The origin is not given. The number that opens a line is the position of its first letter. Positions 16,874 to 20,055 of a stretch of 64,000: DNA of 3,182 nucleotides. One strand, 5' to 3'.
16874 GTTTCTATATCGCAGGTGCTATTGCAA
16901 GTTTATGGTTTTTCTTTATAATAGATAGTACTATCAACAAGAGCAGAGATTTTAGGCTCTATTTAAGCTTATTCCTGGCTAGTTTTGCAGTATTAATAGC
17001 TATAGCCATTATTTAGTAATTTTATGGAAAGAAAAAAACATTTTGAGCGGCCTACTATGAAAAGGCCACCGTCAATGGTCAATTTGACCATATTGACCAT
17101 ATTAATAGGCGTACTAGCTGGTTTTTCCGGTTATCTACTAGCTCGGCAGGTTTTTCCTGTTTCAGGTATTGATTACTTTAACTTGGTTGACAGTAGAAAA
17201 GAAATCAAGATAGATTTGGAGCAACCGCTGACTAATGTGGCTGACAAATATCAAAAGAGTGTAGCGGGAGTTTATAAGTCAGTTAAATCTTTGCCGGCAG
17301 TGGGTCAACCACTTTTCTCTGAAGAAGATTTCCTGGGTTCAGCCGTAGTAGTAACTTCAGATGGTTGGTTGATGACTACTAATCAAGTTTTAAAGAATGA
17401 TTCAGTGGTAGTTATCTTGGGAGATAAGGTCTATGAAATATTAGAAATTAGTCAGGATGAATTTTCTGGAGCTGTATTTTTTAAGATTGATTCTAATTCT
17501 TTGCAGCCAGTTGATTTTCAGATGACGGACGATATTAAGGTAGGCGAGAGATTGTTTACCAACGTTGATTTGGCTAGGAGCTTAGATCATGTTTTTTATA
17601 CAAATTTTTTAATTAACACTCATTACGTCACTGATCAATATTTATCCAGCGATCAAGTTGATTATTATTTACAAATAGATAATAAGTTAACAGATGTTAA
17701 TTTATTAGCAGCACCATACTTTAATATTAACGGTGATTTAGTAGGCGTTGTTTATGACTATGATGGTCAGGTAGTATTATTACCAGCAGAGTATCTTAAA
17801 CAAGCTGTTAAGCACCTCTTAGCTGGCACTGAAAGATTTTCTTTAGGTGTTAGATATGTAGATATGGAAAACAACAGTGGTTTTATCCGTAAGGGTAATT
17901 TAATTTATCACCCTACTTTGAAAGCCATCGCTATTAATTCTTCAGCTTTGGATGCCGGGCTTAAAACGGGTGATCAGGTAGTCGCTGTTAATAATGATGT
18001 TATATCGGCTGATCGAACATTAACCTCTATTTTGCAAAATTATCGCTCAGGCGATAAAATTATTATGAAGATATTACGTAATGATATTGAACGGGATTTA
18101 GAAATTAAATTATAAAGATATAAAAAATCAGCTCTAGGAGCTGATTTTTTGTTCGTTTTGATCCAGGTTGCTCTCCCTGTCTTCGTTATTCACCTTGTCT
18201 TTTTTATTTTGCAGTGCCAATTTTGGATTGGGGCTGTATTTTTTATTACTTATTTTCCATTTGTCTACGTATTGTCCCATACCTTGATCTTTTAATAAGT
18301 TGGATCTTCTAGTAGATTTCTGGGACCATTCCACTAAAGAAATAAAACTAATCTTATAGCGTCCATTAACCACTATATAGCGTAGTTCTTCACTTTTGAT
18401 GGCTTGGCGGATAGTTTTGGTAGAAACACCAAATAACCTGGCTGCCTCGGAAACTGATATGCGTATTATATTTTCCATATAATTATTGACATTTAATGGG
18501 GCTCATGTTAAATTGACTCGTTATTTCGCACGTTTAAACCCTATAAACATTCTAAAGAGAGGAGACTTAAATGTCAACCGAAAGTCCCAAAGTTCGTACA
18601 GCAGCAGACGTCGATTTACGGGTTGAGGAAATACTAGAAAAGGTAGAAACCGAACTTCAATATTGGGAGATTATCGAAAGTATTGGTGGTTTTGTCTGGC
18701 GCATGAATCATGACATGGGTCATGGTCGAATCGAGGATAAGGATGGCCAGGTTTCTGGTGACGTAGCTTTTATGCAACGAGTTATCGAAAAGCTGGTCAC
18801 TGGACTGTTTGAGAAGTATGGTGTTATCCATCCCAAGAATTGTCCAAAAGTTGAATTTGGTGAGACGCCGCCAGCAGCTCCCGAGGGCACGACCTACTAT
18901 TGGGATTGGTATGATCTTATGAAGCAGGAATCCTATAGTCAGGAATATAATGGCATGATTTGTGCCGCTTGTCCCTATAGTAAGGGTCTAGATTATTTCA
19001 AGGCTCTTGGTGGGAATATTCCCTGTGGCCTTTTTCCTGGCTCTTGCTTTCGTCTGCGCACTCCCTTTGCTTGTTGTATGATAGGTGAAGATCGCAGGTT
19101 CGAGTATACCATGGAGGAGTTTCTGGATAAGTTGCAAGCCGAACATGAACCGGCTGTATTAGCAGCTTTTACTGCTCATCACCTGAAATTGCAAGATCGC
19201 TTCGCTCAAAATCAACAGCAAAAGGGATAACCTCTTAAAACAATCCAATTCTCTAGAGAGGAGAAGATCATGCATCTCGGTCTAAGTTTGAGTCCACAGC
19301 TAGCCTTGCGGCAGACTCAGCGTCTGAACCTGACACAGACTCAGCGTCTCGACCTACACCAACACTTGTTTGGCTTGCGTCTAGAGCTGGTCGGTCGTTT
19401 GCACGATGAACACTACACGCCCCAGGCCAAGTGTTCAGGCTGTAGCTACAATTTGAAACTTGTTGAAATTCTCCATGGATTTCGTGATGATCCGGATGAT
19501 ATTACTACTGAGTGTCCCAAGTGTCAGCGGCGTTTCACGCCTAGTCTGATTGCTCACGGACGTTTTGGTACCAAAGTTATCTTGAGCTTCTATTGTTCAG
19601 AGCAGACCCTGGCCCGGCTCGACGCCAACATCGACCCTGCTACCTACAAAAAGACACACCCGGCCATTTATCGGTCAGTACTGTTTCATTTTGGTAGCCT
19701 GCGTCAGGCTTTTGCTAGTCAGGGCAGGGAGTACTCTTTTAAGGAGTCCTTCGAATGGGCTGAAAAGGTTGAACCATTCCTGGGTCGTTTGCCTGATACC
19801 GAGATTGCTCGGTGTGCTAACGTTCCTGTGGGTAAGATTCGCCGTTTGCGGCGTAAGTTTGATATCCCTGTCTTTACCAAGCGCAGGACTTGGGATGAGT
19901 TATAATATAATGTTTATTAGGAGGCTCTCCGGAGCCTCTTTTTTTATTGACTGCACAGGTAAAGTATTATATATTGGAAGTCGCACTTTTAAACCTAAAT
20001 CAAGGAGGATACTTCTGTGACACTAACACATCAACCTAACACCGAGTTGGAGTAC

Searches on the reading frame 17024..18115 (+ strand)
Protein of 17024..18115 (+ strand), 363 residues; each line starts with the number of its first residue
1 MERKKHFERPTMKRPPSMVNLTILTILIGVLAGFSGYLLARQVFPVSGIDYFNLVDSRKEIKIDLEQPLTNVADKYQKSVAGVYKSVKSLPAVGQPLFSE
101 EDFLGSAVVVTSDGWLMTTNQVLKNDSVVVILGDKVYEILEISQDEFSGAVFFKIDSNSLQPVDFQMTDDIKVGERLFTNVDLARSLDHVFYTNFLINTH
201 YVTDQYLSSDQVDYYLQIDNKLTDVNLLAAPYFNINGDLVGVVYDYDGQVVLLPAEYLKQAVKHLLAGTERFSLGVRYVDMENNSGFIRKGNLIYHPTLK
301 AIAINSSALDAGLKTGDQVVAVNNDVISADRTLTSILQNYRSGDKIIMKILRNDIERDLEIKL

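Call 8: search_protein_families(library=pfam, proteins=[window:17024-18115:+], max_evalue=0.01)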
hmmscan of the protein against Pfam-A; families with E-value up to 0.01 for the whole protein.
window:17024-18115:+ (363 aa): 4 families
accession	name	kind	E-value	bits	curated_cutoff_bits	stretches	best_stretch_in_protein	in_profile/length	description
PF13180.12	PDZ_2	-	2.8e-08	34.4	27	1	274-363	3-80/80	PDZ domain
PF13365.12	Trypsin_2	-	0.00052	21.2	27.6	1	105-179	1-85/144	Trypsin-like peptidase domain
PF00595.29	PDZ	-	0.00087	20.1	23.2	1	270-350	8-80/81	PDZ domain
PF17820.7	PDZ_6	-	0.003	17.7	27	1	302-336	5-36/54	PDZ domain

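Call 53: search_protein_families(library=ncbifam, proteins=[window:17024-18115:+], max_evalue=0.001)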
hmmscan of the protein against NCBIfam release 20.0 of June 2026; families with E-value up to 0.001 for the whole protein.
window:17024-18115:+ (363 aa): 10 families
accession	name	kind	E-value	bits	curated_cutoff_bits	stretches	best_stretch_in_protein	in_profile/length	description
TIGR02037.1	degP_htrA_DO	subfamily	2.2e-14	53.2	416.2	1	99-363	56-327/434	Do family serine endopeptidase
NF047968.1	SerProtHtrA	equivalog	5.5e-13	49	470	1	69-363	55-357/357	serine protease HtrA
NF041521.1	HhoA_HhoB_HtrA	equivalog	5.5e-10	39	450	1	104-362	58-330/335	HhoA/HhoB/HtrA family serine endopeptidase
TIGR02038.1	protease_degS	equivalog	9.9e-09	34.8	422.95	0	300-361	283-344/351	outer membrane-stress sensor serine endopeptidase DegS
NF008147.1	PRK10898.1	equivalog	5.2e-08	32.4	408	1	100-175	75-152/352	outer membrane-stress sensor serine endopeptidase DegS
NF007526.1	PRK10139.1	equivalog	1.1e-07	31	756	1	103-363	91-359/456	serine endoprotease DegQ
NF040960.1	MamE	equivalog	2.1e-06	26.6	800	1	301-361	473-533/659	magnetosome formation protease MamE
NF008189.1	PRK10942.1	equivalog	2.5e-05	22.9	720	1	104-363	114-381/477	serine endoprotease DegP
NF041199.1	trx7_PDZ_seleno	equivalog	2.6e-05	23.3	300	1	300-363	325-390/390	Trx7/PDZ domain-containing (seleno)protein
TIGR00054.1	TIGR00054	equivalog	5.8e-05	22.1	147.55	1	294-354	201-260/421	RIP metalloprotease RseP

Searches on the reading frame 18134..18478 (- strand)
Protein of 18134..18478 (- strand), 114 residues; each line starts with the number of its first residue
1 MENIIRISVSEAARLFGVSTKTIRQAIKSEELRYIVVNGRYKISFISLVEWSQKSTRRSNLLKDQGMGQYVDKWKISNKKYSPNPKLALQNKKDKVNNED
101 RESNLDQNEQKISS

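Call 8: search_protein_families(library=pfam, proteins=[window:18134-18478:-], max_evalue=0.01)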
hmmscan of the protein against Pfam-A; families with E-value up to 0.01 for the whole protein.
window:18134-18478:- (114 aa): 7 families
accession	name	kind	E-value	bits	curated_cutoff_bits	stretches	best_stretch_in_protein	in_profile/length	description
PF12728.13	HTH_17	-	4.6e-08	33.6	27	1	8-51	3-46/51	Helix-turn-helix domain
PF13542.12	HTH_Tnp_ISL3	-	0.00091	19.1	27.4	1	8-28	28-48/51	Helix-turn-helix domain of transposase family ISL3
PF00376.29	MerR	-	0.0011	19.2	28.2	1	8-24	1-17/38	MerR family regulatory protein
PF05225.22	HTH_psq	-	0.0021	18.2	20.4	1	7-29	17-38/45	helix-turn-helix, Psq domain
PF13518.12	HTH_28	-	0.0023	18.4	25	1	8-28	14-34/52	Helix-turn-helix domain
PF13384.12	HTH_23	-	0.0044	17.2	24.6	1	6-28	17-39/50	Homeodomain-like domain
PF08220.18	HTH_DeoR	-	0.0049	17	21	1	7-25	15-33/57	DeoR-like helix-turn-helix domain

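Call 13: search_protein_families(library=phrogs, proteins=[window:18134-18478:-], max_evalue=0.01)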
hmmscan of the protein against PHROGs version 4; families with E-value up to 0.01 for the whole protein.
window:18134-18478:- (114 aa): 6 families
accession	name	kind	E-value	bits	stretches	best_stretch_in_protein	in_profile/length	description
phrog_66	-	integration and excision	4.1e-05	24.4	1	6-83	93-177/412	excisionase and transcriptional regulator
phrog_57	-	head and packaging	0.00087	20.2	1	7-61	13-68/199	terminase small subunit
phrog_6058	-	unknown function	0.0012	19.6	1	6-33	24-51/113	-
phrog_59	-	DNA, RNA and nucleotide metabolism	0.0019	18.6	1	8-90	248-322/423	HNH endonuclease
phrog_2474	-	transcription regulation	0.0025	18.7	1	9-33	51-75/118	MerR-like transcriptional regulator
phrog_2655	-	integration and excision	0.0041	17.8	1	7-33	115-141/181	excisionase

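Call 53: search_protein_families(library=ncbifam, proteins=[window:18134-18478:-], max_evalue=0.001)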
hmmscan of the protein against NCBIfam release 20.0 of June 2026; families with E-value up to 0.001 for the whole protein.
window:18134-18478:- (114 aa): 1 family
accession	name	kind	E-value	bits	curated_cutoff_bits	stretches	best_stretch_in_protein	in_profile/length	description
TIGR01764.1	excise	domain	1e-06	29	28.8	1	7-51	2-46/49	excisionase family DNA-binding protein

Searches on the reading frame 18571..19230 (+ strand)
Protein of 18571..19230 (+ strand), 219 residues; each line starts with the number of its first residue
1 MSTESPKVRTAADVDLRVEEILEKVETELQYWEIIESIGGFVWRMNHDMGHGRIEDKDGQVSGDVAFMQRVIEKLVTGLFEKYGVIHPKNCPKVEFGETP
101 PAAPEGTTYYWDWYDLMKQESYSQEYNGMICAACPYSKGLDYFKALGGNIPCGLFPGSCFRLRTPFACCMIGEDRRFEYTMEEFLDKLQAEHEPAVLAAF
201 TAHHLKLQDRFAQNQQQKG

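Call 8: search_protein_families(library=pfam, proteins=[window:18571-19230:+], max_evalue=0.01)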
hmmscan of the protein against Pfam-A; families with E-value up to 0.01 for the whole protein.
window:18571-19230:+ (219 aa): 0 families

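Call 13: search_protein_families(library=phrogs, proteins=[window:18571-19230:+], max_evalue=0.01)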
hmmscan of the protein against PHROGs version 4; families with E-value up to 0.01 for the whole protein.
window:18571-19230:+ (219 aa): 0 families

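Call 16: find_related_loci(query=window:18571-19230:+, collection=viral_contigs, flank=6000)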
Query window:18571-19230:+ (219 aa) in viral_contigs; peptide patterns used: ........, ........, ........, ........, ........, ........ (x = any residue, [..] = any of these).
3 stretches matched a pattern, but none encodes a relative of the query by tblastn (E <= 1e-3).

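Call 18: find_homologous_proteins(query=window:18571-19230:+)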
Query window:18571-19230:+ (219 aa): 6 proteins with E <= 0.001 among 147 candidates.
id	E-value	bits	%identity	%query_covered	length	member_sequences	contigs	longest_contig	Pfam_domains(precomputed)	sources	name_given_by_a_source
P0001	5.3e-151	519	100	100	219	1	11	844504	-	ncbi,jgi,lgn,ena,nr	ncbi:hypothetical protein HOB10_03135 [Candidatus Parcubacteria bacterium]|jgi:hypothetical protein|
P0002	7.3e-101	355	69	95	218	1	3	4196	-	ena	-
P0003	8.3e-60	220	50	90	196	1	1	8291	-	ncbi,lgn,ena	-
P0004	9.5e-58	213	49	90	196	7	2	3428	-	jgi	-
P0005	3.7e-32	130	40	76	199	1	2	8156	-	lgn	-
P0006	7.0e-5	41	40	32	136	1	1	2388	-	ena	-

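Call 19: find_encoding_contigs(protein=P0002, flank=8000, max_places=3)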
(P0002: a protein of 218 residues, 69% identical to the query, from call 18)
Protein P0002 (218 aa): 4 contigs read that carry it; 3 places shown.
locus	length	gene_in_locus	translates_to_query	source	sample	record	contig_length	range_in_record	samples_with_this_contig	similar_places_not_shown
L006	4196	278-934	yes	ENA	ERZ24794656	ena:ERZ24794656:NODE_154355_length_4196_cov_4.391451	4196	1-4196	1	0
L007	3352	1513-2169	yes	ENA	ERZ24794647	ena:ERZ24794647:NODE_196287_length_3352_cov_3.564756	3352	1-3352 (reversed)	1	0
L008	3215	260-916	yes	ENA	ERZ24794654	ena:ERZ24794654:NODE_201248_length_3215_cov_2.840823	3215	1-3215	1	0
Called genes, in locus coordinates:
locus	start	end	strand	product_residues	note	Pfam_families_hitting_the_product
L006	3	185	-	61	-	?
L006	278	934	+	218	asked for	-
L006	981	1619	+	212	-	-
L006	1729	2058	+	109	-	-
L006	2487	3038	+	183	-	PF04542:Sigma70_r2, PF08281:Sigma70_r4_2, PF04545:Sigma70_r4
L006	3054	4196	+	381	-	?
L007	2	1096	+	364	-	?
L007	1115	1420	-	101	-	PF12728:HTH_17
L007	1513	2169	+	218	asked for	-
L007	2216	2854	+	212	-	-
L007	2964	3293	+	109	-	-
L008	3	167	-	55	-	?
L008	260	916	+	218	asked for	-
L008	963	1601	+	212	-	-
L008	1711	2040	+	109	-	-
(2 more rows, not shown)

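Call 20: find_encoding_contigs(protein=P0003, flank=8000, max_places=3)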
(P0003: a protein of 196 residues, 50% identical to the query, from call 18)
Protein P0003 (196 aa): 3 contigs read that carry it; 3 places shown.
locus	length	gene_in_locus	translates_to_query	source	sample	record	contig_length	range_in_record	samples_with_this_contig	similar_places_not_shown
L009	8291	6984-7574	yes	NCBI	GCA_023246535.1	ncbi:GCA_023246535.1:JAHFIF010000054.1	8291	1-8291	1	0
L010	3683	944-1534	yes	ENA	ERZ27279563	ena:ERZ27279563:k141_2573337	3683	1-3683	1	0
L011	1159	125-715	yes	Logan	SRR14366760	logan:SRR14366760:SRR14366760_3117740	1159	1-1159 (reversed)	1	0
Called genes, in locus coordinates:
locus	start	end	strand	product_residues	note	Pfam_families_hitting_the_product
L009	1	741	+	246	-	?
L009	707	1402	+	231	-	PF20260:PUA_4 (weak), PF04452:Methyltrans_RNA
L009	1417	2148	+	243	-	PF10648:Gmad2, PF27854:Heavy_Cys_CGP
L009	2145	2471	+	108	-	-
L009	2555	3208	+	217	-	PF13462:Thioredoxin_4, PF01323:DSBA, PF13743:Thioredoxin_5 (faint)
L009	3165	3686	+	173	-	PF07884:VKOR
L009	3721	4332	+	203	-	-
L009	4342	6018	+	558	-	PF05496:RuvB_N (faint), PF13177:DNA_pol3_delta2, PF13191:AAA_16 (faint), PF13401:AAA_22 (faint), PF00004:AAA, PF22608:DNAX_ATPase_lid (faint)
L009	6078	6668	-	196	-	-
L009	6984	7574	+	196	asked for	-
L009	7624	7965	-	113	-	-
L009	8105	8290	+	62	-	?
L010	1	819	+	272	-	?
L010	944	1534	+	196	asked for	-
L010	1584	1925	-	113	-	-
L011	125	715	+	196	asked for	-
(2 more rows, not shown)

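Call 21: find_encoding_contigs(protein=P0005, flank=8000, max_places=3)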
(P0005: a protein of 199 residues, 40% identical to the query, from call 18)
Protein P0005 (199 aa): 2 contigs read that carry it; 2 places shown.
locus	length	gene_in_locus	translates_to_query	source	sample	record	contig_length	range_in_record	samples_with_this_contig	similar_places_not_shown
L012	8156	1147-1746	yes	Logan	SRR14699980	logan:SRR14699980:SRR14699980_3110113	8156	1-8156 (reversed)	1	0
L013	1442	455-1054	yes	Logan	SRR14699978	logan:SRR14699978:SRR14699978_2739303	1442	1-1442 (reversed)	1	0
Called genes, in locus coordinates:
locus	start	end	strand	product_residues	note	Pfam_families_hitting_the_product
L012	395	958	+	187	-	-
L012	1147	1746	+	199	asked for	-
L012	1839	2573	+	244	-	PF13392:HNH_3 (faint)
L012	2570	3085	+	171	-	PF00149:Metallophos (weak)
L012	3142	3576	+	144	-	-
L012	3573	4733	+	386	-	PF01139:RtcB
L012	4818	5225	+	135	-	-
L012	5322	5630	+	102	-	-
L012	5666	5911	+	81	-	-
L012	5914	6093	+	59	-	-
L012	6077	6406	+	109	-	-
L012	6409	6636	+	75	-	-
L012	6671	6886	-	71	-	-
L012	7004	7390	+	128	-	-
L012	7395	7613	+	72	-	-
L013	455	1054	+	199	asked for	-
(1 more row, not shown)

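Call 53: search_protein_families(library=ncbifam, proteins=[window:18571-19230:+], max_evalue=0.001)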
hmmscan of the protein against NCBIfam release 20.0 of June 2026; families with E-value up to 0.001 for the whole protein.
window:18571-19230:+ (219 aa): 0 families

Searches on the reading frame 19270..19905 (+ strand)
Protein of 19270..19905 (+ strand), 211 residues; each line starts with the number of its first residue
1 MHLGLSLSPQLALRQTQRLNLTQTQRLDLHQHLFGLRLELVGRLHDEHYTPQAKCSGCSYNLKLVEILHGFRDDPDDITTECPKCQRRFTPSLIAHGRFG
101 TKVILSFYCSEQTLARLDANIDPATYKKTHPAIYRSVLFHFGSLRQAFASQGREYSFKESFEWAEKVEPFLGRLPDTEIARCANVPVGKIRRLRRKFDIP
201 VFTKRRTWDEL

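Call 8: search_protein_families(library=pfam, proteins=[window:19270-19905:+], max_evalue=0.01)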
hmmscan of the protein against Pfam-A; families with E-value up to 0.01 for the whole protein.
window:19270-19905:+ (211 aa): 0 families

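Call 13: search_protein_families(library=phrogs, proteins=[window:19270-19905:+], max_evalue=0.01)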
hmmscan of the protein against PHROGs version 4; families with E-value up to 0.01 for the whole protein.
window:19270-19905:+ (211 aa): 0 families

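Call 17: find_related_loci(query=window:19270-19905:+, collection=viral_contigs, flank=6000)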
Query window:19270-19905:+ (211 aa) in viral_contigs; peptide patterns used: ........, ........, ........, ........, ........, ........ (x = any residue, [..] = any of these).
7 stretches matched a pattern, but none encodes a relative of the query by tblastn (E <= 1e-3).

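Call 53: search_protein_families(library=ncbifam, proteins=[window:19270-19905:+], max_evalue=0.001)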
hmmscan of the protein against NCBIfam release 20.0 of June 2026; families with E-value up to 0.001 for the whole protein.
window:19270-19905:+ (211 aa): 0 families
